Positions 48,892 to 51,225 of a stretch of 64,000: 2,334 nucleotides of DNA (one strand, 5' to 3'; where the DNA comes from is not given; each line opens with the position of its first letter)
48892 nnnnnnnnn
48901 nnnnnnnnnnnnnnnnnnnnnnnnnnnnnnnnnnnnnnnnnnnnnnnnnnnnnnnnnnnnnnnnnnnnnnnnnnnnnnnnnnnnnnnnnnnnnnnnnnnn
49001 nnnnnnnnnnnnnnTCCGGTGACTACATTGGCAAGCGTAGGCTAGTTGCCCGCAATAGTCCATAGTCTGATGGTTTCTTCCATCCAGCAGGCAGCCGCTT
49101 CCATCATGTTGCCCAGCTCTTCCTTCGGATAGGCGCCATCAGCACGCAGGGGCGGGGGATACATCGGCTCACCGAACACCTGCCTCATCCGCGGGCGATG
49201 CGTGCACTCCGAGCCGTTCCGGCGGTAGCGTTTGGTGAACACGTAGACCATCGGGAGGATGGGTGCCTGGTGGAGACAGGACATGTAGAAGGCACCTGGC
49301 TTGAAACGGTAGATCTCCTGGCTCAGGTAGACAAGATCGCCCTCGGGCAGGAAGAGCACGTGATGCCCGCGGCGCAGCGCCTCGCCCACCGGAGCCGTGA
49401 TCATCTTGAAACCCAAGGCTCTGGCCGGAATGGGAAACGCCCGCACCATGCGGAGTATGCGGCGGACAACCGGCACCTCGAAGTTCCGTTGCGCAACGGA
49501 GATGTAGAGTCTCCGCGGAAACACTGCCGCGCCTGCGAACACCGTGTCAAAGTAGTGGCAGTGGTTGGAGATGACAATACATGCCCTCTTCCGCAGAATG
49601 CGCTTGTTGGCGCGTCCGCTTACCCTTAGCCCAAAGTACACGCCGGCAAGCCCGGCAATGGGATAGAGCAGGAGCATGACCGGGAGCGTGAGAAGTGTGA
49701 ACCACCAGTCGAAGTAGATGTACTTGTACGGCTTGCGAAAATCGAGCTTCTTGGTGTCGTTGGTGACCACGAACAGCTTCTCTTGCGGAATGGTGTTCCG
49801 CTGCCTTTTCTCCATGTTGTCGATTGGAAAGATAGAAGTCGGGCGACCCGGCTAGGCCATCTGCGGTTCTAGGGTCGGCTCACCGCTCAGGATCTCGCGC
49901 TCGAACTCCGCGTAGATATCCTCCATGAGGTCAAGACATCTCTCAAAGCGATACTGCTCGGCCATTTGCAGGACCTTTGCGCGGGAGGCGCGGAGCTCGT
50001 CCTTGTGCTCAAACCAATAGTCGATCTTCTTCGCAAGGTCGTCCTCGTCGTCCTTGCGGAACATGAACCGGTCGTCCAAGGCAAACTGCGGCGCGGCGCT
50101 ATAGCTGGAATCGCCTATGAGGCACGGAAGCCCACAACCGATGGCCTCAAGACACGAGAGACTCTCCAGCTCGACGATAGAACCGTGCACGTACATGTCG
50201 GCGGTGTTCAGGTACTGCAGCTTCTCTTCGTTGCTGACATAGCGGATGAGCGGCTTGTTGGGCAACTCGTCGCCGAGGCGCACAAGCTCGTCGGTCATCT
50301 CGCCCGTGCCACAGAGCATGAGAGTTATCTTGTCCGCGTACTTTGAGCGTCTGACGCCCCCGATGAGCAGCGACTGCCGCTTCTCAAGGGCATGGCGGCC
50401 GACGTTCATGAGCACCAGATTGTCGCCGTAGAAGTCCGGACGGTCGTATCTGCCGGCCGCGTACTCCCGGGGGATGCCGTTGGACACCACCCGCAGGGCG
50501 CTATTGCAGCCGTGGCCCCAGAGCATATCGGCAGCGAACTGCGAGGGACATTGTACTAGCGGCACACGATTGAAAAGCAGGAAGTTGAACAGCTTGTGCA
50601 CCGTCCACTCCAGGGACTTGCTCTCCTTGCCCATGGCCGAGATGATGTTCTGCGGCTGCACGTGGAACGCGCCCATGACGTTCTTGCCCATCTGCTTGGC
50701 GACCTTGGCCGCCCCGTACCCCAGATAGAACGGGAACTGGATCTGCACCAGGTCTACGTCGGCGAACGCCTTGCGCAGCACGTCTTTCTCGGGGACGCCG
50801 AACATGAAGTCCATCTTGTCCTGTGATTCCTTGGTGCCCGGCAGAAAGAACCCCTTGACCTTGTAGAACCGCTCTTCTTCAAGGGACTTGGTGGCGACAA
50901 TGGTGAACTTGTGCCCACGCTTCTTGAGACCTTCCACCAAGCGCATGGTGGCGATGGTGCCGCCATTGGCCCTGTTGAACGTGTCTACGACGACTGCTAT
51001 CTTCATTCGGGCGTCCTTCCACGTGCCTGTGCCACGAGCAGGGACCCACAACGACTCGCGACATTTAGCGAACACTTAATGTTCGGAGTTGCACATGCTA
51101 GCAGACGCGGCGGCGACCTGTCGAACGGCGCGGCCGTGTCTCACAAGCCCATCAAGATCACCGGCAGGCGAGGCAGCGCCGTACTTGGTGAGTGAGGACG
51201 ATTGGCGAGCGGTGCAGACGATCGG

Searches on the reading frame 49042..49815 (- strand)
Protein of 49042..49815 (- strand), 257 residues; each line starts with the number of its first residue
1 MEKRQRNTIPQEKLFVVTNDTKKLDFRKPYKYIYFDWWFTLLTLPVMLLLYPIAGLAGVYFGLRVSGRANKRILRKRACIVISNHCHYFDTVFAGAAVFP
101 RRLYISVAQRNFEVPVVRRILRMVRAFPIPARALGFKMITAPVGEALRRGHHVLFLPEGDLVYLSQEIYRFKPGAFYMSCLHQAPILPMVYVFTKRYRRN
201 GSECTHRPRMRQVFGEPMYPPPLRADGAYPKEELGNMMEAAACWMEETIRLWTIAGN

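Call 51: search_protein_families(library=pfam, proteins=[window:49042-49815:-], max_evalue=0.0001)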
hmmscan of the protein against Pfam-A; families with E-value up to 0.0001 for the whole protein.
window:49042-49815:- (257 aa): 1 family
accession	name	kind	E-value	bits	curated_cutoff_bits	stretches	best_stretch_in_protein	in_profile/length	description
PF01553.26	Acyltransferase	-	4.4e-14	52.9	23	1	71-191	8-131/132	Acyltransferase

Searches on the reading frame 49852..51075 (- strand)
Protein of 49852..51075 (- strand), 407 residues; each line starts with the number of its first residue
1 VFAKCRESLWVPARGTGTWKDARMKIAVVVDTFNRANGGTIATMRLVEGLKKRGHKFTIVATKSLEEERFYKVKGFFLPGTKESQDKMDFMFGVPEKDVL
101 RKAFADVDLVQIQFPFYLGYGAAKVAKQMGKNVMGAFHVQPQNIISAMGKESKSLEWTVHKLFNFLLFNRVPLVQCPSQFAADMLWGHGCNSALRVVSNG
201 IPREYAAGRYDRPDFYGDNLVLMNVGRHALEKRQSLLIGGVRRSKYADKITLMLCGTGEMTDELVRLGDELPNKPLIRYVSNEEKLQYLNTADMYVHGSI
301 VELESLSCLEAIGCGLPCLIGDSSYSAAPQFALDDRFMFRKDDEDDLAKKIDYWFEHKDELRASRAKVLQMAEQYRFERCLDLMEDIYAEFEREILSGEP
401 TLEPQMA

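Call 51: search_protein_families(library=pfam, proteins=[window:49852-51075:-], max_evalue=0.0001)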
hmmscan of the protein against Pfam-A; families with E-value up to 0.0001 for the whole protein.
window:49852-51075:- (407 aa): 4 families
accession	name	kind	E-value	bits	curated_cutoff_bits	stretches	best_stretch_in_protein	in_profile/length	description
PF00534.26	Glycos_transf_1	-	8.5e-17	61.6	26.4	1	215-363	11-163/172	Glycosyl transferases group 1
PF13439.12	Glyco_transf_4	-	6.8e-16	59.2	28.5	1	37-203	2-168/170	Glycosyltransferase Family 4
PF13692.12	Glyco_trans_1_4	-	2e-10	41.5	27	1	221-353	3-138/142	Glycosyl transferases group 1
PF13524.12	Glyco_trans_1_2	-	8.5e-05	23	25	0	273-370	28-127/144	Glycosyl transferase-like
